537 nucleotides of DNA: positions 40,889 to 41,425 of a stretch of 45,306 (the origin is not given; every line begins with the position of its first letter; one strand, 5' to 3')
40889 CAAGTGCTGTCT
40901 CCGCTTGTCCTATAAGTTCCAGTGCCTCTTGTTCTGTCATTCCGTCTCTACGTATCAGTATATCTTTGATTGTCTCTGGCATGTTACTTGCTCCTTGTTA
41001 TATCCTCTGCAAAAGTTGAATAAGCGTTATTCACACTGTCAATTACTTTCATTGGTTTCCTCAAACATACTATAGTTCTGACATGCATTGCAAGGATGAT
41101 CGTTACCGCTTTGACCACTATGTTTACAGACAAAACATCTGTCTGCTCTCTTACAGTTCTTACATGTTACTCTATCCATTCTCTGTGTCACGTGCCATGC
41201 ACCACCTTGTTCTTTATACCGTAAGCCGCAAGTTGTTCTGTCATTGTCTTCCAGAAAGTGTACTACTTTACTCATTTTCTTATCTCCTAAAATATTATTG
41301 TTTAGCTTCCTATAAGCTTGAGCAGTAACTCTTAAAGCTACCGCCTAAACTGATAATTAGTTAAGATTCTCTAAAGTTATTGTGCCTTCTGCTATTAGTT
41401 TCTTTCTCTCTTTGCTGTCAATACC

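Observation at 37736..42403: Expanded paralogous family of His/Cys3 zinc-finger modules across six early genes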

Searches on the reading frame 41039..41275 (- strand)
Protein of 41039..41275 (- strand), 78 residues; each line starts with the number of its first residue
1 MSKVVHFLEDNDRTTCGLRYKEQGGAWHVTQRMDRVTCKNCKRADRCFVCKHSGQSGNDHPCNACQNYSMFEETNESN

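Call 3: search_protein_families(library=pfam, max_evalue=1, proteins=[window:41039-41275:-])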
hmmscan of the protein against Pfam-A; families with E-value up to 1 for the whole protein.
window:41039-41275:- (78 aa): 1 family
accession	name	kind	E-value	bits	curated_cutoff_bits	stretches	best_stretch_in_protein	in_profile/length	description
PF20056.4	DUF6455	-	0.038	14.5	23.7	1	23-75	30-83/85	Family of unknown function (DUF6455)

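Call 4: search_protein_families(library=phrogs, max_evalue=0.1, proteins=[window:41039-41275:-])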
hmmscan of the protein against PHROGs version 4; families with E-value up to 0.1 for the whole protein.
window:41039-41275:- (78 aa): 2 families
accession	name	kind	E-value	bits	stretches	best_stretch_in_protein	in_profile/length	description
phrog_23204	-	unknown function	0.014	16.5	1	43-76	41-73/74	-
phrog_19852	-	unknown function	0.024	15.5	1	47-73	14-40/53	-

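Call 19: search_protein_representatives(alignment_id=A2)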
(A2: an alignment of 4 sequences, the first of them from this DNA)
Query: 4 sequences, 81 profile positions. Proteins with E-value up to 0.001 (for the whole library): 58; up to 1e-10: 4; up to 1e-30: 0. The best 58 are listed.
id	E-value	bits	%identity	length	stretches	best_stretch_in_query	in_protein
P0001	2.2e-29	117.6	-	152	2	1-80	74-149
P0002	1.7e-26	108.3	-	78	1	1-81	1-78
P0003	3.5e-25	104.1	-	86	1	2-80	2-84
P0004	4.7e-11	58.9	-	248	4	1-44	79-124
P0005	2.5e-09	53.3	-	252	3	5-44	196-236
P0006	2.7e-08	50.0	-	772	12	18-42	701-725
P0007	1.2e-07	47.9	-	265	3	13-47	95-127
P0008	1.7e-07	47.5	-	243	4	5-45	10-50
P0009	5.1e-07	45.9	-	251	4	5-54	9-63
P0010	6.7e-07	45.6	-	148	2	5-46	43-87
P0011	9.4e-07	45.1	-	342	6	7-42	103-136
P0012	1.0e-06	45.0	-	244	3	8-44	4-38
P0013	1.5e-06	44.5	-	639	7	5-43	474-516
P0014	2.2e-06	43.9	-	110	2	5-44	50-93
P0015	2.7e-06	43.6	-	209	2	1-48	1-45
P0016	3.2e-06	43.4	-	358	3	6-46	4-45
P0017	1.2e-05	41.5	-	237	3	13-48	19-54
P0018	1.3e-05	41.5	-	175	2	6-46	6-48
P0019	1.4e-05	41.3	-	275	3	4-47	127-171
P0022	2.2e-05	40.7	-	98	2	1-42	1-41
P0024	4.3e-05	39.8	-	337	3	13-46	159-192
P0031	1.7e-04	37.8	-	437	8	41-69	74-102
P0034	1.9e-04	37.7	-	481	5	6-42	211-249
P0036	2.4e-04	37.4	-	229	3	5-47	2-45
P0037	2.7e-04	37.2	-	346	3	7-42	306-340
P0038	2.9e-04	37.1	-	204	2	3-52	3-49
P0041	3.5e-04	36.8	-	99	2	2-46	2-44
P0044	4.0e-04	36.6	-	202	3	4-42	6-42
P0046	4.9e-04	36.4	-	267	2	7-44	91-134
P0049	5.4e-04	36.2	-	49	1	1-46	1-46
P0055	8.4e-04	35.6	-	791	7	18-67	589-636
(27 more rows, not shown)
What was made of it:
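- There are 55 non-window hits at E<=1e-3 in 1.84 billion proteins (call 19).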

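Call 24: search_protein_families(library=pfam, alignment_id=A3, max_evalue=0.01)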
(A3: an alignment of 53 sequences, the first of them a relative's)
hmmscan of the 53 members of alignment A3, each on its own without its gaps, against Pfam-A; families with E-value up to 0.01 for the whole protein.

A. member 1, P0004 (248 aa): 0 families

B. families by the number of members that match (of 53 scanned): 35 families (the first 25 are shown)
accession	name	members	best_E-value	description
PF13717.11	Zn_ribbon_4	4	5.2e-07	zinc-ribbon domain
PF12773.13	DZR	3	0.0012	Double zinc ribbon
PF17032.10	Zn_ribbon_15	3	0.0025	zinc-ribbon family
PF11753.13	DUF3310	2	6.3e-16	Protein of unknwon function (DUF3310)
PF10571.15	UPF0547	2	0.00057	Uncharacterised protein family UPF0547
PF14471.11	DUF4428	2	0.0018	Domain of unknown function (DUF4428)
PF13496.11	DUF4120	1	0.0001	Domain of unknown function (DUF4120)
PF25017.1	zf-C2HC_3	1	0.00024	C2HC zinc finger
PF05129.18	Zn_ribbon_Elf1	1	0.00042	Transcription elongation factor Elf1 like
PF10080.14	FtrD-like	1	0.00068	Membrane iron-sulfur containing protein FtrD-like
PF12171.14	zf-C2H2_jaz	1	0.00082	Zinc-finger double-stranded RNA-binding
PF25206.1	DUF7836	1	0.00091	Domain of unknown function (DUF7836)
PF13920.12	zf-C3HC4_3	1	0.0011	Zinc finger, C3HC4 type (RING finger)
PF02892.21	zf-BED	1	0.0016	BED zinc finger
PF08271.17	Zn_Ribbon_TF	1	0.0018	TFIIB zinc-binding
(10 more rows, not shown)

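Call 25: search_protein_families(library=phrogs, alignment_id=A3, max_evalue=0.001)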
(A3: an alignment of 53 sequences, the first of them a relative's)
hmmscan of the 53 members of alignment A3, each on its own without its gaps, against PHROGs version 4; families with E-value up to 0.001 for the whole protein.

A. member 1, P0004 (248 aa): 1 family
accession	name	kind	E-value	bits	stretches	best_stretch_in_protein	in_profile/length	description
phrog_15583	-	unknown function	2.1e-12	47.8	0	126-188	4-70/74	-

B. families by the number of members that match (of 53 scanned): 31 families (the first 25 are shown)
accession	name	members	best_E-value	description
phrog_7505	-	6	1.5e-07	-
phrog_15583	-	5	2.1e-12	-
phrog_236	-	2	6.1e-29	nucleotide kinase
phrog_1689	-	2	6.4e-22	nucleotide kinase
phrog_4897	-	2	9.6e-22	kinase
phrog_4943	-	2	3.5e-16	-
phrog_23238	-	2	3.6e-15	-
phrog_2585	-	2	6e-14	nucleotide kinase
phrog_4472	-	2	6.5e-12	nucleotide kinase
phrog_10602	-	2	3.1e-09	nucleotide kinase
phrog_5602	-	2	1.1e-07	-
phrog_2358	-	2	2.3e-06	-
phrog_25460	-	2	8.4e-06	-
phrog_11324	-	1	3.3e-19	nucleotide kinase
phrog_2781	-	1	2e-13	-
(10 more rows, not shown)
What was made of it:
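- On HY-CG-VTCxxC module family (external metagenomic and phage members; PHROGs 7505 / 15583): External members do hit (call 25).
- Closest known: PHROG families phrog_7505 and phrog_15583. Same: The match covers one module (call 25).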

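Call 30: search_dna_similar(query=P0004, collection=phages, mode=protein, max_evalue=0.001, max_rows=30)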
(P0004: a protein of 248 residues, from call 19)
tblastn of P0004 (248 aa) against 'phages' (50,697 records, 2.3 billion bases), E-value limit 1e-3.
No match.

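Call 31: find_encoding_contigs(protein=P0004, flank=10000, max_places=3)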
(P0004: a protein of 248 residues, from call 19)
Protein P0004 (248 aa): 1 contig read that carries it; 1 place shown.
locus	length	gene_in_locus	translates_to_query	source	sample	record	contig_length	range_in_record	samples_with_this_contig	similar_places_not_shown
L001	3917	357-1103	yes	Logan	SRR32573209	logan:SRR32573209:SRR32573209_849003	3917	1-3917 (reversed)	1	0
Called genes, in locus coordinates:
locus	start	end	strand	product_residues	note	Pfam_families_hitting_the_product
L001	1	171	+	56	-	?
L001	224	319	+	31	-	-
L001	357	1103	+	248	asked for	-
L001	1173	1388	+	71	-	-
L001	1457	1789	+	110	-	PF10905:DUF2695 (weak)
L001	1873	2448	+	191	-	-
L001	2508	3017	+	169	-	-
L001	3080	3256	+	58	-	-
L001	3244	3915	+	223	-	?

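Call 33: find_encoding_contigs(protein=P0012, flank=10000, max_places=3)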
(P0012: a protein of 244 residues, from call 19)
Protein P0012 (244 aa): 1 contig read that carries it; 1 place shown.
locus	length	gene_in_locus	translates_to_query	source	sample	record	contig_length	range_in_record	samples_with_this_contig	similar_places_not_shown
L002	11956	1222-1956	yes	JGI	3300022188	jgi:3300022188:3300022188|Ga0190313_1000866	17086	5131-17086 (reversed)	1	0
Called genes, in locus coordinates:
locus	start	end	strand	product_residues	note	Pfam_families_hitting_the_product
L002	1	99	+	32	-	?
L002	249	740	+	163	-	-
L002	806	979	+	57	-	-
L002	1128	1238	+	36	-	-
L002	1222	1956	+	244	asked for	PF27025:DUF8336 (faint)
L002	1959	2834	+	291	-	-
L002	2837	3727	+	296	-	PF05265:DUF723 (faint), PF21817:CapR (faint), PF14311:DUF4379 (faint), PF23454:Zn_ribbon_Brz (faint)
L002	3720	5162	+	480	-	PF05265:DUF723 (faint), PF14311:DUF4379 (faint), PF21817:CapR (faint), PF23454:Zn_ribbon_Brz (faint)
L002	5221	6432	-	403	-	PF07068:Gp23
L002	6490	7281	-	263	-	-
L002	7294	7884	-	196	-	PF03420:Peptidase_S77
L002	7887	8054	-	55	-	-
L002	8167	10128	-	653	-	PF07230:Portal_T4, PF14890:Intein_splicing (weak), PF07230:Portal_T4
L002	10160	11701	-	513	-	-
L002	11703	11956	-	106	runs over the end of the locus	-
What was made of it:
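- On Pfam PF27025 (DUF8336): It is listed as a 'faint' precomputed hit on family member P0012 (call 33).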

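Call 34: find_encoding_contigs(protein=P0008, flank=10000, max_places=3)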
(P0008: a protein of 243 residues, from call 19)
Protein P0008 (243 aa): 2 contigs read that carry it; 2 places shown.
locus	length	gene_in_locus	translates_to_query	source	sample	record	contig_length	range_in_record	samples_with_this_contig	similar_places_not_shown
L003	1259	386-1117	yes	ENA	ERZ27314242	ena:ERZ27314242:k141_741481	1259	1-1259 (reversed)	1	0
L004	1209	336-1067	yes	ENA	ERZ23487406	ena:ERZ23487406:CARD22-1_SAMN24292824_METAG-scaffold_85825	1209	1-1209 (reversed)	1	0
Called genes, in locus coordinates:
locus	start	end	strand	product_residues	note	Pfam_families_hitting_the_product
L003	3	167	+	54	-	?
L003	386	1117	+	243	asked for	-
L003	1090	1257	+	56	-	?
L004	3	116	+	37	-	?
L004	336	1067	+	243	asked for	-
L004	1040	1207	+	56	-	?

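Call 40: find_encoding_contigs(protein=P0013, flank=10000, max_places=3)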
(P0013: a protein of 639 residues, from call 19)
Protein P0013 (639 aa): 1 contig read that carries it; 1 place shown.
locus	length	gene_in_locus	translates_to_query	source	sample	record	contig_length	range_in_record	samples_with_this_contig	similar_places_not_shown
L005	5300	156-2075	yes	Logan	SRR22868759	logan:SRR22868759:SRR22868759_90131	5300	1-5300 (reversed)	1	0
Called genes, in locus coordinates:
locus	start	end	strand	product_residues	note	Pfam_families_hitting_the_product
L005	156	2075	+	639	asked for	-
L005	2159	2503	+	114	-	-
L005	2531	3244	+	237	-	-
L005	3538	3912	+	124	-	-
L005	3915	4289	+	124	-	-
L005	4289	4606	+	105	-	-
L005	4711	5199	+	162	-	-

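Call 55: search_protein_families(library=pfam, max_evalue=0.01, proteins=[P0037, P0024, P0034, P0016, P0015, P0012, P0046, P0038, P0031, P0019])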
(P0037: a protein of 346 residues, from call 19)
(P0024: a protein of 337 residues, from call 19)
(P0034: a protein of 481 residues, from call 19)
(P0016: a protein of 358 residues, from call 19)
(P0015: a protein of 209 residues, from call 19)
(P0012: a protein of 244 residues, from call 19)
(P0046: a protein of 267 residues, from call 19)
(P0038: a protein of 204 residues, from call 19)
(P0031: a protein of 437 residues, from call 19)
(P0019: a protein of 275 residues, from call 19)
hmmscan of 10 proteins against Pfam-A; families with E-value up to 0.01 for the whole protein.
P0037 (346 aa): 1 family
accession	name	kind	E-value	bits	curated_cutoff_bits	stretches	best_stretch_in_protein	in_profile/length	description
PF01541.30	GIY-YIG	-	0.0063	17.2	22.6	0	72-103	5-37/78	GIY-YIG catalytic domain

P0024 (337 aa): 0 families

P0034 (481 aa): 1 family
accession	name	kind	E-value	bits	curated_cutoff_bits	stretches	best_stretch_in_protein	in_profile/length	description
PF23847.1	DUF7211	-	0.0049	16.7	27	1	81-91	9-19/25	Family of unknown function (DUF7211)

P0016 (358 aa): 0 families

P0015 (209 aa): 2 families
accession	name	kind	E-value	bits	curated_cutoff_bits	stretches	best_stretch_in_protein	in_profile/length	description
PF10080.14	FtrD-like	-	0.00068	20.2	26.3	0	74-114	46-86/101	Membrane iron-sulfur containing protein FtrD-like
PF13717.11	Zn_ribbon_4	-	0.0024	18.2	30.3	0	67-87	13-33/36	zinc-ribbon domain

P0012 (244 aa): 1 family
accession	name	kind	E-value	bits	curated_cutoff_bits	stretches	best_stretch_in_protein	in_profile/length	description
PF13920.12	zf-C3HC4_3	-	0.0011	19.2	27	0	11-38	6-33/49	Zinc finger, C3HC4 type (RING finger)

P0046 (267 aa): 0 families

P0038 (204 aa): 2 families
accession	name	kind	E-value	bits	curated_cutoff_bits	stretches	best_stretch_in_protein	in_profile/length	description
PF11753.13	DUF3310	-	6.3e-16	58.6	24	1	134-193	1-60/60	Protein of unknwon function (DUF3310)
PF25017.1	zf-C2HC_3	-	0.00024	21.4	24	0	85-105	19-39/47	C2HC zinc finger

P0031 (437 aa): 2 families
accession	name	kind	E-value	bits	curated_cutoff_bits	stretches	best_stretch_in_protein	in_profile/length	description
PF11753.13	DUF3310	-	6.4e-16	58.6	24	1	368-421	5-59/60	Protein of unknwon function (DUF3310)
PF16947.10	Ferredoxin_N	-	0.0087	16.6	25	0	339-375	19-54/65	N-terminal region of 4Fe-4S ferredoxin iron-sulfur binding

P0019 (275 aa): 0 families
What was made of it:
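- The GIY-YIG fusion is below the Pfam threshold (call 55). One family member (P0037) has a weak GIY-YIG hit N-terminal to three modules (call 55).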

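Call 63: list_cluster_members(proteins=[P0005, P0009, P0010, P0011, P0014, P0015, P0016, P0017, P0018, P0019])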
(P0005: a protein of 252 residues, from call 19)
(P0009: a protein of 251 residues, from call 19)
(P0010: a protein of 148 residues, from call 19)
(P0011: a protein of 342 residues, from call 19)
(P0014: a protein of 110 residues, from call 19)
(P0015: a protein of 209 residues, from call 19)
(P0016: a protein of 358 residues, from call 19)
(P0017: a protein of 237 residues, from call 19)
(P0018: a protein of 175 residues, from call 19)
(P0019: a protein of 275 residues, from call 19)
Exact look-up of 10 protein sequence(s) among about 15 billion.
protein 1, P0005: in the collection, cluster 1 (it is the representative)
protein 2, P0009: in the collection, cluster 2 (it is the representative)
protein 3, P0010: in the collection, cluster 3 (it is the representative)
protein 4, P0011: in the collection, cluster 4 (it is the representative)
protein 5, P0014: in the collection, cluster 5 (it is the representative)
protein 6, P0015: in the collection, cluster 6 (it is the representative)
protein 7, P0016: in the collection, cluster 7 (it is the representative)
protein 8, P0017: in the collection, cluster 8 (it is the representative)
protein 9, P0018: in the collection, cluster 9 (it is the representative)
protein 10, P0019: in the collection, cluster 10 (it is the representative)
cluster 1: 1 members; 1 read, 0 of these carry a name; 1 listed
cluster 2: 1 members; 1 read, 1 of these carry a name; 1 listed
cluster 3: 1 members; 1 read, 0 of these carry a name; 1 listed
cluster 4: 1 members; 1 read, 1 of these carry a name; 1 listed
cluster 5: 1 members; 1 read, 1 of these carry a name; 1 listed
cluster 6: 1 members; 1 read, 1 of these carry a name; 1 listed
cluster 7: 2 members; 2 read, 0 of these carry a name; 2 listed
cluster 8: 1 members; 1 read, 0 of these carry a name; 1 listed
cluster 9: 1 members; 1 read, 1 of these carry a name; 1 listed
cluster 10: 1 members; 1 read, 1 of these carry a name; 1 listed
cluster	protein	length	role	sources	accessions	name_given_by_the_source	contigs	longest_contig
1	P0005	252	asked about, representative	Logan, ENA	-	-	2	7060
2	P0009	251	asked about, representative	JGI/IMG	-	hypothetical protein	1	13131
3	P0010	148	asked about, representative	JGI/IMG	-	-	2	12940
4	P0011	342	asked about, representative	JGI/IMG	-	hypothetical protein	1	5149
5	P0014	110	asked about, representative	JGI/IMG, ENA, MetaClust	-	\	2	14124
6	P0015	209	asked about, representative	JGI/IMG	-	hypothetical protein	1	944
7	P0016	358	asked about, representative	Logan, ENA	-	-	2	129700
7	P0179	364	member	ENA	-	-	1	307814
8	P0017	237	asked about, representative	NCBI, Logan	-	-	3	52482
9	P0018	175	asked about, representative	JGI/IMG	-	hypothetical protein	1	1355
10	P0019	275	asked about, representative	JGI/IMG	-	hypothetical protein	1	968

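Call 64: find_encoding_contigs(protein=P0017, flank=10000, max_places=1)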
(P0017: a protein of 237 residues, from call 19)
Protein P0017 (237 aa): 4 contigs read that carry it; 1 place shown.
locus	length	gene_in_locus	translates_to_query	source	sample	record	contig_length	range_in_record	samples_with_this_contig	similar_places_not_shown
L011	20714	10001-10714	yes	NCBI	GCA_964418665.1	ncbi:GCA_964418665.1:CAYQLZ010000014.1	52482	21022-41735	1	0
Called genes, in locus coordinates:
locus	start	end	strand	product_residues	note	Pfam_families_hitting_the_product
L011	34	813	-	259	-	PF18854:baeRF_family10, PF03464:eRF1_2, PF18859:acVLRF1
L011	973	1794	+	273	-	PF00561:Abhydrolase_1, PF12146:Hydrolase_4, PF12697:Abhydrolase_6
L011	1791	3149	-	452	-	PF01425:Amidase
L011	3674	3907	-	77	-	PF13412:HTH_24 (weak)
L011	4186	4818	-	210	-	PF13784:Fic_N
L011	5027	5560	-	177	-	PF11563:Protoglobin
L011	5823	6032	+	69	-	PF10262:Rdx (weak)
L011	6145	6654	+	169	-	PF07883:Cupin_2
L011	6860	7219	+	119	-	-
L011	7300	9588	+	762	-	PF01315:Ald_Xan_dh_C, PF02738:MoCoBD_1, PF20256:MoCoBD_2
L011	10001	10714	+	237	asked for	-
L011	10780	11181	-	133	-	PF01850:PIN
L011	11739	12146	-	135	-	-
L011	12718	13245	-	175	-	PF06271:RDD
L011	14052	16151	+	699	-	PF12849:PBP_like_2, PF01547:SBP_bac_1 (faint), PF12727:PBP_like, PF12849:PBP_like_2, PF12727:PBP_like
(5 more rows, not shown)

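Call 65: find_encoding_contigs(protein=P0016, flank=10000, max_places=1)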
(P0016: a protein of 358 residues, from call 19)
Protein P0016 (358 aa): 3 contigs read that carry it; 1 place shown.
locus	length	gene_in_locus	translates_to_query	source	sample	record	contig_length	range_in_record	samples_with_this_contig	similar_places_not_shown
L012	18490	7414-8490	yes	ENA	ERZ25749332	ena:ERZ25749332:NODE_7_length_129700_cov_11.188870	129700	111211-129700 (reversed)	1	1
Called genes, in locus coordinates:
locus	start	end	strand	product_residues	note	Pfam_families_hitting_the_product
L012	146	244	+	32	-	-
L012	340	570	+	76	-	-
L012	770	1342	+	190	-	-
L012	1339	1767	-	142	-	PF01844:HNH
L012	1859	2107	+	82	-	-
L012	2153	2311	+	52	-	-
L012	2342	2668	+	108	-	-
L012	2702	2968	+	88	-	-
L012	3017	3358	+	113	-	-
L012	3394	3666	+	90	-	-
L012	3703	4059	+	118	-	-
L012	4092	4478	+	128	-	-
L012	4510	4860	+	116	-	-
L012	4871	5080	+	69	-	-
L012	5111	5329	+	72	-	-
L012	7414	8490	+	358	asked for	-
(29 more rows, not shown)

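Call 73: predict_structure(alignment_id=A5)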
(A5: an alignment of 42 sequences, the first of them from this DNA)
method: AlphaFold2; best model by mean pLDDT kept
length: 78 residues; sequences in the alignment: 42
mean_pLDDT: 70.3   pTM: 0.51
mean pLDDT of the five models: 70.3, 69.9, 68.7, 67.9, 66.3
residues with pLDDT >= 90: 14; 70-90: 29; 50-70: 20; < 50: 15
segments of 3 or more residues with pLDDT < 50: 53-60, 69-71
pLDDT, mean of each block of 10 residues (from residue 1): 86 84 82 90 67 48 51 49
secondary structure, 60 per line:
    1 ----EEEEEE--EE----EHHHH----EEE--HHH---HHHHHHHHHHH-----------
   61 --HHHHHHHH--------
elements in order: E5-10 H20-23 E28-30 H39-49 H63-70
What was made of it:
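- Closest known: Zinc ribbon / double zinc ribbon. Different: The module 2 part of the D model is of low confidence (pLDDT about 50, call 73).
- In full-length D the module 1 region has pLDDT 82-90 (call 73).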

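Call 75: fold_search(model_id=the predicted structure, library=pdb)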
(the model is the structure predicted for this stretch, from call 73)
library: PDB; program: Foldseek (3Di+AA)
matches with E <= 10: 0; with E <= 0.001: 0
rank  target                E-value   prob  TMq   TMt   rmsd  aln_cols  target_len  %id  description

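Call 87: search_protein_families(library=ncbifam, max_evalue=0.1, proteins=[window:41039-41275:-, P0004, P0012, P0044, P0049])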
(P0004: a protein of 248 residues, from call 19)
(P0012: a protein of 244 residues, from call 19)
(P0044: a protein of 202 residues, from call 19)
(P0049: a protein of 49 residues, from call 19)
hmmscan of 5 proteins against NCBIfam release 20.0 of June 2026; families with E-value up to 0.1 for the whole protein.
window:41039-41275:- (78 aa): 0 families

P0004 (248 aa): 4 families
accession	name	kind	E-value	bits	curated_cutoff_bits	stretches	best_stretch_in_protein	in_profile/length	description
NF005147.0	PRK06608.1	equivalog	0.00011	21.1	380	1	126-164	127-164/339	serine/threonine dehydratase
NF045641.2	BHydaspDhtseBhcB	equivalog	0.0013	17.9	550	0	131-164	127-160/312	beta-hydroxyaspartate dehydratase BhcB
NF002893.0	PRK03378.1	equivalog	0.025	13.9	386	1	116-152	240-276/292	NAD(+) kinase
NF004158.0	PRK05627.1-1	equivalog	0.041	13.2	396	0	33-70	106-143/304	bifunctional riboflavin kinase/FAD synthetase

P0012 (244 aa): 0 families

P0044 (202 aa): 1 family
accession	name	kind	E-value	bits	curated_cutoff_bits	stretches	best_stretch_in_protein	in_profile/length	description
NF047912.1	ECs_2282_CxxC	subfamily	0.017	15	37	0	66-94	6-38/60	ECs_2282 family putative zinc-binding protein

P0049 (49 aa): 0 families
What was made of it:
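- The family has no ferredoxin-like motifs, and the weak Fe-S hits fall far below their cut-offs (calls 55, 87).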
